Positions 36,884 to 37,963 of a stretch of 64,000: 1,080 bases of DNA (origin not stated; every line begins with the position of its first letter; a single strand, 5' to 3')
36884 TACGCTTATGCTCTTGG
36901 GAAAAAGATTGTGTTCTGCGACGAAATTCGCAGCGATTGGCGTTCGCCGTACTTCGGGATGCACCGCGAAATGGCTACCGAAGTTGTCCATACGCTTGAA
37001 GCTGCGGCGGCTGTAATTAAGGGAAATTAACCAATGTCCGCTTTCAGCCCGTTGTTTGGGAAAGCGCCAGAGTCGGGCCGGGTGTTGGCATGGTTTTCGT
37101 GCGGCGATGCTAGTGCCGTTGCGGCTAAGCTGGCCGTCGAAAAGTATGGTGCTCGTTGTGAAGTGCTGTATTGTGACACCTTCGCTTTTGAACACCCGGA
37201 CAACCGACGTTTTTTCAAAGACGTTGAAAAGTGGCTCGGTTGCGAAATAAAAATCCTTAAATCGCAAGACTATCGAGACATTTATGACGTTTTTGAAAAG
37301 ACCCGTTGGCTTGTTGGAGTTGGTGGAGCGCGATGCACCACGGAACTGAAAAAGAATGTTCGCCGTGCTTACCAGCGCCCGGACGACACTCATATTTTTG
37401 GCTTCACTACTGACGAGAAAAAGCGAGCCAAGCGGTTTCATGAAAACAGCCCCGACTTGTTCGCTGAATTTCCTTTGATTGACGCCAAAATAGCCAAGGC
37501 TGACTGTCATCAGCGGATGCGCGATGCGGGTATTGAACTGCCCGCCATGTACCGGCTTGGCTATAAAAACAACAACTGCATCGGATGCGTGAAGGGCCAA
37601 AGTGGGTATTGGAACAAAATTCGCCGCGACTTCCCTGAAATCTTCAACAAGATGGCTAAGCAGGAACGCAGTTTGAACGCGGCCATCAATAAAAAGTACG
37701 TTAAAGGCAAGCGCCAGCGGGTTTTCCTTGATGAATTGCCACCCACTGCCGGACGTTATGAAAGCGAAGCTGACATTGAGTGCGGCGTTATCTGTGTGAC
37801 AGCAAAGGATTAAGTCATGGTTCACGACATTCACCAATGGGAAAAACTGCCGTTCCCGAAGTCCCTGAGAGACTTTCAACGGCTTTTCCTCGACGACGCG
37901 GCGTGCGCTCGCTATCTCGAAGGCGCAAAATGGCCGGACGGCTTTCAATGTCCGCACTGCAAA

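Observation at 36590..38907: Freshly inserted IS1595-family transposon carrying a nucleoside-deoxyribosyltransferase-like / PP-loop enzyme gene pair with its own promoter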

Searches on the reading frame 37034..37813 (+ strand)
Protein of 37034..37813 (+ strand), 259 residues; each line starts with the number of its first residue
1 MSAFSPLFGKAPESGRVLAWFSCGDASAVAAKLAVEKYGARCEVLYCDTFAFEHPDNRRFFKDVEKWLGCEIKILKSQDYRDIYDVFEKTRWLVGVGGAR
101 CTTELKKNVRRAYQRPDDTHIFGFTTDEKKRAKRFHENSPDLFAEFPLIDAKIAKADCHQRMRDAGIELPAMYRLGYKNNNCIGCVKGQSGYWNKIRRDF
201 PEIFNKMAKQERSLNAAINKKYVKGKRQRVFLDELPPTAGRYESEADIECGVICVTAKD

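Call 3: search_protein_families(library=pfam, proteins=[window:37034-37813:+], max_evalue=1)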
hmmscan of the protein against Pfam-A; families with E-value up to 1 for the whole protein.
window:37034-37813:+ (259 aa): 2 families
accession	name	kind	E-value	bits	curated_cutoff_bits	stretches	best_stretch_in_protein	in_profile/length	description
PF01507.26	PAPS_reduct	-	0.00064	20.2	22.5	1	20-186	5-170/175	Phosphoadenosine phosphosulfate reductase domain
PF15637.11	Tox-HNH-HHH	-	0.15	12.8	26.1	1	176-224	13-63/103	HNH/Endo VII superfamily nuclease toxin with a HHH motif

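Call 4: search_protein_families(library=ncbifam, proteins=[window:37034-37813:+], max_evalue=1)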
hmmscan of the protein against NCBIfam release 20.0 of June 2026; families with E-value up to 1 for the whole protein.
window:37034-37813:+ (259 aa): 2 families
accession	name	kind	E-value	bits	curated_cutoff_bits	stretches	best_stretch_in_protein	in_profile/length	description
NF006327.0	PRK08557.1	equivalog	5.9e-06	25.3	366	1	18-238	185-402/415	hypothetical protein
NF007857.0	PRK10566.1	equivalog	0.001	19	201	1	118-219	63-170/249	esterase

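Call 14: find_encoding_contigs(protein=window:37034-37813:+, flank=6000, max_places=10)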
Protein window:37034-37813:+ (259 aa): 5 contigs read that carry it; 5 places shown.
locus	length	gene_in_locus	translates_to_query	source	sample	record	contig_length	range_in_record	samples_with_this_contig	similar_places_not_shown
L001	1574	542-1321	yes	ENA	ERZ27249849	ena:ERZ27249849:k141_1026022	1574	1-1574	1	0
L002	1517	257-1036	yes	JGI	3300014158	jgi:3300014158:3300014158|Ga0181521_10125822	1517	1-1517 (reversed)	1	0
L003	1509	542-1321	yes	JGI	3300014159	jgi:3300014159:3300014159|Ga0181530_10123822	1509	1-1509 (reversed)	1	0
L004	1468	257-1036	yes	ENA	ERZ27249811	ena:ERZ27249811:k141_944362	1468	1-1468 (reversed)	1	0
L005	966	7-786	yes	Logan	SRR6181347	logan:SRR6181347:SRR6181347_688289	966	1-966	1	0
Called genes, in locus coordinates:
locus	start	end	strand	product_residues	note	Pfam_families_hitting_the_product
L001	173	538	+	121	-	PF05014:Nuc_deoxyrib_tr (weak), PF15891:Nuc_deoxyri_tr2 (weak)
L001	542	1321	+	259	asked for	-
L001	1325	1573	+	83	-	?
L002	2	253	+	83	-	?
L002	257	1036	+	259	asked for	-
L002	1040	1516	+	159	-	?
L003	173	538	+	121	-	PF05014:Nuc_deoxyrib_tr (weak), PF15891:Nuc_deoxyri_tr2 (weak)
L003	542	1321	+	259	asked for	-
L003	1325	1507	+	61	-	?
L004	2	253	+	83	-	?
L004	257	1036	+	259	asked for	-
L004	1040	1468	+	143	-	?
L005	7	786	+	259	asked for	-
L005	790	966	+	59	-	?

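Call 17: find_related_loci(query=window:37034-37813:+, collection=viral_contigs, flank=4000)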
Query window:37034-37813:+ (259 aa) in viral_contigs; peptide patterns used: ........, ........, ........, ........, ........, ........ (x = any residue, [..] = any of these).
17 stretches matched a pattern; 11 encode a relative of the query (tblastn E <= 1e-3); 11 distinct loci.
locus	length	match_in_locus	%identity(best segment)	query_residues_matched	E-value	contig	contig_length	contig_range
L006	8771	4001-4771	93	1-257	1e-166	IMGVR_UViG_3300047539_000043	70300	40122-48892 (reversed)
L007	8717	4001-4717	75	16-254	2e-126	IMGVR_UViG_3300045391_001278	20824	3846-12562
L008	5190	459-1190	75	16-255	3e-126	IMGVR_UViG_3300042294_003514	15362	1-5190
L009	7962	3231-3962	75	16-255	3e-126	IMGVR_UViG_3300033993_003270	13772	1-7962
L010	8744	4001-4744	74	16-255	2e-115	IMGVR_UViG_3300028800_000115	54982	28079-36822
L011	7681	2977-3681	51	16-254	1e-76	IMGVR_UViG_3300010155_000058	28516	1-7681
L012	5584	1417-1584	72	6-65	2e-23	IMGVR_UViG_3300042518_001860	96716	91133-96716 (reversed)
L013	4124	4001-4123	95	1-41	1e-19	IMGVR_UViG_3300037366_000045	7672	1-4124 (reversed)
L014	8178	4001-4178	85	12-257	2e-12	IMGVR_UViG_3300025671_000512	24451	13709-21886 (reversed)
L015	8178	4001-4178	85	12-257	2e-12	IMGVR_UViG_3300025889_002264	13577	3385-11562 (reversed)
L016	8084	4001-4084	82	16-43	4e-9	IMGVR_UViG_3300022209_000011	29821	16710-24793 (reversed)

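Call 36: find_homologous_proteins(query=window:37034-37813:+)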
Query window:37034-37813:+ (259 aa): 8000 proteins with E <= 0.001 among 8000 candidates; the best 120 are listed.
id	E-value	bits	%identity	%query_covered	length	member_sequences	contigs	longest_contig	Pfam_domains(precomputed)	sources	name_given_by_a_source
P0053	1.9e-166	570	93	100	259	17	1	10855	-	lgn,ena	-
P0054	5.2e-150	516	83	99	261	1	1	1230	-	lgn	-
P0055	8.0e-146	503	83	99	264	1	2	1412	-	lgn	-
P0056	6.4e-142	490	80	100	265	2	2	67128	-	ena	-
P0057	2.5e-141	488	81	98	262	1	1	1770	-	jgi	-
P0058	5.7e-137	473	81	94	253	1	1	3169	-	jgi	-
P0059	6.9e-137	473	78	98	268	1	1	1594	-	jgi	jgi:3'-phosphoadenosine 5'-phosphosulfate sulfotransferase (PAPS reductase)/FAD synthetase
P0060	2.5e-133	462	78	93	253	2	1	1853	PF01507.26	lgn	-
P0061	9.8e-133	460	75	98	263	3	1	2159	-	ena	-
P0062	8.9e-131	453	78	94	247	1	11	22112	-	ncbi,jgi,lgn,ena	jgi:hypothetical protein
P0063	1.9e-130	452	76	98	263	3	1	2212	-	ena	-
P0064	1.0e-128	446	76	93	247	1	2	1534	PF01507.26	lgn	-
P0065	4.9e-128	444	75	97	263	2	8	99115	-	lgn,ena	-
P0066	5.8e-128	444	77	93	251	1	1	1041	PF01507.26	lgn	-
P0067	7.2e-128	444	74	95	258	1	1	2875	-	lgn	-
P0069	1.9e-126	439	76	93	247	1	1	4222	PF01507.26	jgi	-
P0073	6.3e-126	437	76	93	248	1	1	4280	PF01507.26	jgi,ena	-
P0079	4.2e-125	435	75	94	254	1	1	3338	PF01507.26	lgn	-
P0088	2.4e-123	429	75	93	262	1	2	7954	PF01507.26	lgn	-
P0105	3.7e-121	422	73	94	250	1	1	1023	PF01507.26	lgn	-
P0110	1.4e-120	420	73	95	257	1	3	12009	PF01507.26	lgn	-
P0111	2.4e-120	419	73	95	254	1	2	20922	PF01507.26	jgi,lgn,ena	-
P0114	6.2e-120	418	72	94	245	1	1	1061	PF01507.26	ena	-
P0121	7.4e-119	414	70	97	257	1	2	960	PF01507.26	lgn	-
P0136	1.3e-117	410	73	93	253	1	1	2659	PF01507.26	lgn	-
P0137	1.5e-117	410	69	95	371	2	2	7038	-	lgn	-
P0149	1.9e-116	406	70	93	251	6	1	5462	PF01507.26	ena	-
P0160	1.4e-115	403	72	93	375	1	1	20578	-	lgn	-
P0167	2.9e-115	402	72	93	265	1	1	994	PF01507.26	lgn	-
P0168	4.3e-115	402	69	95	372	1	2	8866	-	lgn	-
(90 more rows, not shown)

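Call 41: search_solved_structures(query=A4, max_evalue=1, show_alignments=2)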
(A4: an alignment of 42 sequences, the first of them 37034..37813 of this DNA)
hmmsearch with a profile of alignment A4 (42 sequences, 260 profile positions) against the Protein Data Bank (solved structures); distinct sequences matched with E-value up to 1: 4.
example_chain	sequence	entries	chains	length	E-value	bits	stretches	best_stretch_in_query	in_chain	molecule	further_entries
21fy_C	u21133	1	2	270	2.8e-88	298.8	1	7-256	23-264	PptA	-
4aj5_K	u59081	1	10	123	0.074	15.5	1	63-137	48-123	SPINDLE AND KINETOCHORE-ASSOCIATED PROTEIN 2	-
7dg2_A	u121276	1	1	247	0.16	14.4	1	68-113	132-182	Non-structural maintenance of chromosomes element 1 homolog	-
9mty_A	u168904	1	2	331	0.2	14.1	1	89-143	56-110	Transposase IS116/IS110/IS902 C-terminal domain-containing protein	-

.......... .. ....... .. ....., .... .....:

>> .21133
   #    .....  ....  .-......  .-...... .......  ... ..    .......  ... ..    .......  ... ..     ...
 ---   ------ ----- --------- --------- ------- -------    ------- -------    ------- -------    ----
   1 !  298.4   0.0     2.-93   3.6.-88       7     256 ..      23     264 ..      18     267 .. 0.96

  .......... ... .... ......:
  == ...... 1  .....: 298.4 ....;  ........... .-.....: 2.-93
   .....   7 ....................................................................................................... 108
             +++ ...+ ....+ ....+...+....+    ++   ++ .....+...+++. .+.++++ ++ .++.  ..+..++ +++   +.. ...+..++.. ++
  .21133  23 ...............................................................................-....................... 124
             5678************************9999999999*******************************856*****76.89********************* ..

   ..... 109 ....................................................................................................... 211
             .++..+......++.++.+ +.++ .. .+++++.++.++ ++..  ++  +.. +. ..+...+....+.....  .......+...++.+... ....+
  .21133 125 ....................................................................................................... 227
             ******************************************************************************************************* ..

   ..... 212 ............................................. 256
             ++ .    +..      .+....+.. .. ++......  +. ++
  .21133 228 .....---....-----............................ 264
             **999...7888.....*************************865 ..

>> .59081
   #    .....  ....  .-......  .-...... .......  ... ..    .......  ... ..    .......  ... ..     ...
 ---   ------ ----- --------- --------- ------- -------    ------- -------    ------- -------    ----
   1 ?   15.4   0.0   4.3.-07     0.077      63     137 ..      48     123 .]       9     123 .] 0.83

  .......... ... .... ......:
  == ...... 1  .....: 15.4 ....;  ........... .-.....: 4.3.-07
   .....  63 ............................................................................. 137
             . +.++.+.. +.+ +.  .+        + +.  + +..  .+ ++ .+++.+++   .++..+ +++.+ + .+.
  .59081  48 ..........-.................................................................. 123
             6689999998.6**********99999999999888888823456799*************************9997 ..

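Call 50: search_protein_families(library=phrogs, proteins=[window:37034-37813:+], max_evalue=0.001)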
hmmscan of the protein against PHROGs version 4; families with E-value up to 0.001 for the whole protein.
window:37034-37813:+ (259 aa): 2 families
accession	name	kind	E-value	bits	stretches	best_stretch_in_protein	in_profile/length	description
phrog_424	-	moron, auxiliary metabolic gene and host takeover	4.4e-52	178.6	1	13-254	159-414/460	phosphoadenosine phosphosulfate reductase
phrog_28782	-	unknown function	0.00098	20.3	0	121-208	10-91/154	-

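Call 51: search_protein_families(library=padloc, proteins=[window:37034-37813:+], max_evalue=0.1)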
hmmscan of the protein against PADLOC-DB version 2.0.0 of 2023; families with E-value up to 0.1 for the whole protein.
window:37034-37813:+ (259 aa): 1 family
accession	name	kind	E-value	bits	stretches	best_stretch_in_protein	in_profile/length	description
PDLC02782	SspD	-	2.7e-14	51.6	1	24-224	9-210/277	SspD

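Call 57: predict_structure(alignment_id=A4)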
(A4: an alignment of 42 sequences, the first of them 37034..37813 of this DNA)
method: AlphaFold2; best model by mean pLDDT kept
length: 259 residues; sequences in the alignment: 42
mean_pLDDT: 87.5   pTM: 0.85
mean pLDDT of the five models: 87.5, 87.2, 86.4, 86.0, 85.4
residues with pLDDT >= 90: 157; 70-90: 77; 50-70: 12; < 50: 13
segments of 3 or more residues with pLDDT < 50: 249-259
pLDDT, mean of each block of 10 residues (from residue 1): 86 95 93 97 93 87 97 95 90 79 89 95 94 89 95 95 95 81 79 89 93 90 89 87 52 44
secondary structure, 60 per line:
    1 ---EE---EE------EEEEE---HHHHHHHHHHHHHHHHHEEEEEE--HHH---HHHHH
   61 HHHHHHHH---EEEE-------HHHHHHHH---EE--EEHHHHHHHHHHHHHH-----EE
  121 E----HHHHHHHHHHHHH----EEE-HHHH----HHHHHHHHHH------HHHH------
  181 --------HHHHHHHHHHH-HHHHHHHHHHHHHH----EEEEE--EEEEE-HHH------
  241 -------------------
elements in order: E17-21 H25-41 E42-47 H56-68 E72-75 H83-90 H100-113 E119-121 H126-138 E143-145 H147-150 H155-164 H171-174 H189-199 H201-214 E219-223 E226-230

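Call 70: fold_search(model_id=the predicted structure, library=pdb)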
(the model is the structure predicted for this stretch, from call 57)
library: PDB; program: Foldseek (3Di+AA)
matches with E <= 10: 1222; with E <= 0.001: 35
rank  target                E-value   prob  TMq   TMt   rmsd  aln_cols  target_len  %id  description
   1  6vpu_H                1.5e-05  1.00  0.44  0.50   4.6       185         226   16  1.90 Angstrom Resolution Crystal Structure Phosphoadenosine Phosphosulfate Reductase (CysH) from Vibrio vulnificus (released 2021-02-10)
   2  2goy_A                3.0e-05  1.00  0.47  0.54   4.7       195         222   16  Crystal structure of assimilatory adenosine 5'-phosphosulfate reductase with bound APS (released 2006-09-19)
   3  6vpu_E                3.8e-05  1.00  0.44  0.51   4.4       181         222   16  1.90 Angstrom Resolution Crystal Structure Phosphoadenosine Phosphosulfate Reductase (CysH) from Vibrio vulnificus (released 2021-02-10)
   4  4bwv_A                5.4e-05  1.00  0.42  0.47   6.3       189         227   15  Structure of Adenosine 5-prime-phosphosulfate Reductase apr-b from Physcomitrella Patens (released 2013-11-27)
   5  1sur                  6.5e-05  1.00  0.45  0.53   4.3       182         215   16  PHOSPHO-ADENYLYL-SULFATE REDUCTASE (released 1999-05-11)
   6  6vpu_F                6.5e-05  1.00  0.45  0.49   4.4       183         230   15  1.90 Angstrom Resolution Crystal Structure Phosphoadenosine Phosphosulfate Reductase (CysH) from Vibrio vulnificus (released 2021-02-10)
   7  6vpu_G                6.9e-05  1.00  0.42  0.48   4.7       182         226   16  1.90 Angstrom Resolution Crystal Structure Phosphoadenosine Phosphosulfate Reductase (CysH) from Vibrio vulnificus (released 2021-02-10)
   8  2goy_B                1.1e-04  1.00  0.48  0.54   4.6       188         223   16  Crystal structure of assimilatory adenosine 5'-phosphosulfate reductase with bound APS (released 2006-09-19)
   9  6vpu_A                1.3e-04  1.00  0.45  0.51   4.3       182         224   17  1.90 Angstrom Resolution Crystal Structure Phosphoadenosine Phosphosulfate Reductase (CysH) from Vibrio vulnificus (released 2021-02-10)
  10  5mko_B                1.3e-04  1.00  0.41  0.36  13.7       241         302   15  [2Fe-2S] cluster containing TtuA in complex with AMP. (released 2017-06-14)
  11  8cnz_A                1.5e-04  1.00  0.40  0.41   6.7       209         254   16  mmLarE-[4Fe-4S] phased by Fe-SAD (released 2024-01-31)
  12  6vpu_B                1.7e-04  1.00  0.43  0.47   4.4       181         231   15  1.90 Angstrom Resolution Crystal Structure Phosphoadenosine Phosphosulfate Reductase (CysH) from Vibrio vulnificus (released 2021-02-10)
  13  5mko_A                1.7e-04  1.00  0.43  0.37  13.7       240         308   15  [2Fe-2S] cluster containing TtuA in complex with AMP. (released 2017-06-14)
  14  5mkp                  1.7e-04  1.00  0.39  0.34  13.4       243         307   15  Non redox thiolation in transfer RNAs occuring via sulfur activation by a [4Fe-4S] cluster (released 2017-06-14)
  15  6vpu_C                1.9e-04  1.00  0.43  0.51   4.6       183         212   16  1.90 Angstrom Resolution Crystal Structure Phosphoadenosine Phosphosulfate Reductase (CysH) from Vibrio vulnificus (released 2021-02-10)
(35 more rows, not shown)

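Call 74: search_dna_similar(query=window:37034-37813:+, collection=phages, mode=protein, max_rows=30, max_evalue=1e-10)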
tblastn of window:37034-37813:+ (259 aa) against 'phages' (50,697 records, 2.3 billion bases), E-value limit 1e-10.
Records with a match: 53; places in all: 53; records where one place covers at least 80% of the query: 21.
Best place of each record, by identity: <60% 53.
By first word of the organism name: Mycobacterium 29; Bacteriophage 4; Vibrio 3; Pseudoalteromonas 3; Verrucomicrobia 2; Nitrincola 2; Pseudomonas 2; Croceibacter 2; Tunturiibacter 1; Xanthomonas 1; and 4 more.
By host as written in the record: Mycobacterium smegmatis mc2 155 23; - 7; Mycobacterium smegmatis mc#155 3; Puniceicoccales sp. IMCC8625 2; Nitrincola sp. M3-16 2; Croceibacter atlanticus HTCC2559 2; Tunturiibacter psychrotolerans X5P2 1; Vibrio harveyi 1; and 12 more.
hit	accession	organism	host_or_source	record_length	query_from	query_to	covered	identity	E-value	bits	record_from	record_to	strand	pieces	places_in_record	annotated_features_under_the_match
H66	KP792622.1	Verrucomicrobia phage P8625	Puniceicoccales sp. IMCC8625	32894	8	258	97%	50.4%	1e-70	240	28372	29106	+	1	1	hypothetical protein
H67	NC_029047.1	Verrucomicrobia phage P8625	Puniceicoccales sp. IMCC8625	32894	8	258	97%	50.4%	1e-70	240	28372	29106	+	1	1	phosphoadenosine phosphosulfate reductase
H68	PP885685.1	Tunturiibacter phage Tunturi_2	Tunturiibacter psychrotolerans X5P2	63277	15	255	93%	51.2%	2e-60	211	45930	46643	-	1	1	phosphoadenosine phosphosulfate reductase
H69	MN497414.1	Vibrio phage vB_VhaP_VH-5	Vibrio harveyi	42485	11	257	95%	46.0%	7e-68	232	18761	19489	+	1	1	hypothetical protein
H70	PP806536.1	Pseudoalteromonas phage vB_Psp_PY6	Pseudoalteromonas sp. YM19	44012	14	254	93%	45.7%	3e-57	202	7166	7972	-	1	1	phosphoadenosine phosphosulfate reductase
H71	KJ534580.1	Nitrincola phage 1M3-16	Nitrincola sp. M3-16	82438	15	254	93%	44.9%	5e-55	195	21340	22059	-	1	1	hypothetical protein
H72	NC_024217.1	Nitrincola phage 1M3-16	Nitrincola sp. M3-16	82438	15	254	93%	44.9%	5e-55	195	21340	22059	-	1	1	phosphoadenosine phosphosulfate reductase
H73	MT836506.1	Bacteriophage sp.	human fecal samples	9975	17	254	92%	45.3%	7e-53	189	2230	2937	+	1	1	record has no annotation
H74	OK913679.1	Xanthomonas phage JUN5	Grand Junction Colorado WWTP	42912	13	254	93%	44.3%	6e-45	166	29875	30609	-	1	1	none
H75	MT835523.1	Bacteriophage sp.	human fecal samples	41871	17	254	92%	44.4%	1e-52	189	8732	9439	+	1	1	record has no annotation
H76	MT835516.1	Bacteriophage sp.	human fecal samples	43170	18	258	93%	43.0%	2e-44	165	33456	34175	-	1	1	record has no annotation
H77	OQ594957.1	Pseudomonas phage vB_Pae_LESphi4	Pseudomonas aeruginosa LESB58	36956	12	258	95%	41.8%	5e-51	184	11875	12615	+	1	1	FAD synthetase-related enzyme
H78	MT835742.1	Bacteriophage sp.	human fecal samples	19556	17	254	92%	43.2%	6e-53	189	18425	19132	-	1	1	record has no annotation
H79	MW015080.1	Synechococcus phage S-SRP01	Synechococcus sp. KCZYR4S1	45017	17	254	92%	43.2%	4e-40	188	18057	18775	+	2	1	putative uncharacterized nin region protein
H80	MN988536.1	Rhizobium phage RHph_N65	Rhizobium phaseoli INC1-2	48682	10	254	95%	41.9%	4e-44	164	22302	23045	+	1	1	putative PAPS reductase protein | hypothetical protein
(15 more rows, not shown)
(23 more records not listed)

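Call 94: search_protein_families(library=pfam, alignment_id=A5, max_evalue=0.001)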
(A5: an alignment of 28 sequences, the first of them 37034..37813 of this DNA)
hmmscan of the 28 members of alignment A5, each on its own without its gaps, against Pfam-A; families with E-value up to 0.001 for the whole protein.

A. member 1, window:37034-37813:+ (259 aa): 1 family
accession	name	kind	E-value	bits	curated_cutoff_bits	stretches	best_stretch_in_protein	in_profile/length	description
PF01507.26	PAPS_reduct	-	0.00064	20.2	22.5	0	20-186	5-170/175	Phosphoadenosine phosphosulfate reductase domain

B. families by the number of members that match (of 28 scanned): 12 families
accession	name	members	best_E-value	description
PF01507.26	PAPS_reduct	14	1.5e-23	Phosphoadenosine phosphosulfate reductase domain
PF05565.16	Sipho_Gp157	1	8.2e-49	Siphovirus Gp157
PF00805.28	Pentapeptide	1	1.4e-30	Pentapeptide repeats (8 copies)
PF06356.17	DUF1064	1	1.1e-17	Protein of unknown function (DUF1064)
PF01555.25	N6_N4_Mtase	1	2.8e-17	DNA methylase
PF13599.13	Pentapeptide_4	1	6.4e-09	Pentapeptide repeat region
PF21448.3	DNMK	1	1.6e-08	Deoxynucleotide monophosphate kinase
PF13238.12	AAA_18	1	7.3e-07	AAA domain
PF13576.12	Pentapeptide_3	1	1.6e-06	Pentapeptide repeats (9 copies)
PF13207.12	AAA_17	1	3.3e-05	AAA domain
PF04275.20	P-mevalo_kinase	1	0.00019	Phosphomevalonate kinase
PF02540.23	NAD_synthase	1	0.00074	NAD synthase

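Call 100: search_solved_structures(query=window:37034-37813:+, max_evalue=0.01, show_alignments=1)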
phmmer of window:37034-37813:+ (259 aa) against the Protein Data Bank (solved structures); distinct sequences matched with E-value up to 0.01: 1.
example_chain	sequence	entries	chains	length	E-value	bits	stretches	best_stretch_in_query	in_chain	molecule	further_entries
21fy_C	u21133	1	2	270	5.4e-72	245.7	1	13-256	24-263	PptA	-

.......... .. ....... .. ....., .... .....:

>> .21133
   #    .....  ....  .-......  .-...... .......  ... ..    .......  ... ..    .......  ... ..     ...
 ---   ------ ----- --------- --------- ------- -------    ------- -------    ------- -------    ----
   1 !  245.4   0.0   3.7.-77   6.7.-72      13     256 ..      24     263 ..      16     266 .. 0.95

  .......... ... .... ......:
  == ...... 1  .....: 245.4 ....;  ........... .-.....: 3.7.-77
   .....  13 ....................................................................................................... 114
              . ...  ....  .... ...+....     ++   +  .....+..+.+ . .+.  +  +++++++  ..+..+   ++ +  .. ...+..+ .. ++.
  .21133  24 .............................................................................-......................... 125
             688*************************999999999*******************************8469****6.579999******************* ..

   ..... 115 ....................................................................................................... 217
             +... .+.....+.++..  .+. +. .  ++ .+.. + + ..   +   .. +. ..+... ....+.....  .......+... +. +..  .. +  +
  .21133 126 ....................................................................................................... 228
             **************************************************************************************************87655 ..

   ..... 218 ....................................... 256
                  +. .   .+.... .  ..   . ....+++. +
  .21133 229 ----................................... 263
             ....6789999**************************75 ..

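Call 115: find_encoding_contigs(protein=P0056, flank=4000, max_places=4)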
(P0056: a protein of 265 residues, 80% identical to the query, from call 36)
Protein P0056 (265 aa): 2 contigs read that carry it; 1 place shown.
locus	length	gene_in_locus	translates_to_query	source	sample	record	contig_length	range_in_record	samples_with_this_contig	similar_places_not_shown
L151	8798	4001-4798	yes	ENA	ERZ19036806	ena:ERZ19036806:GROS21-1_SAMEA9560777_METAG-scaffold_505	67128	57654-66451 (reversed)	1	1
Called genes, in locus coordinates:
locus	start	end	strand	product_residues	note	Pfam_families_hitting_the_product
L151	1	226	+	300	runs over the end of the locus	?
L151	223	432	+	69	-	-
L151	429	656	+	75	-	-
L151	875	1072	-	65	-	-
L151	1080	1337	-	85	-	-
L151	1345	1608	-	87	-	-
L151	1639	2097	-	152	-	-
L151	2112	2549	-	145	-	-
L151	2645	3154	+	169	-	-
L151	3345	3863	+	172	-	PF05063:MT-A70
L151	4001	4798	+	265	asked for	-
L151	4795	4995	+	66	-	-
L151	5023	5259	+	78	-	-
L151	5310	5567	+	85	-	-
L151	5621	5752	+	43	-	-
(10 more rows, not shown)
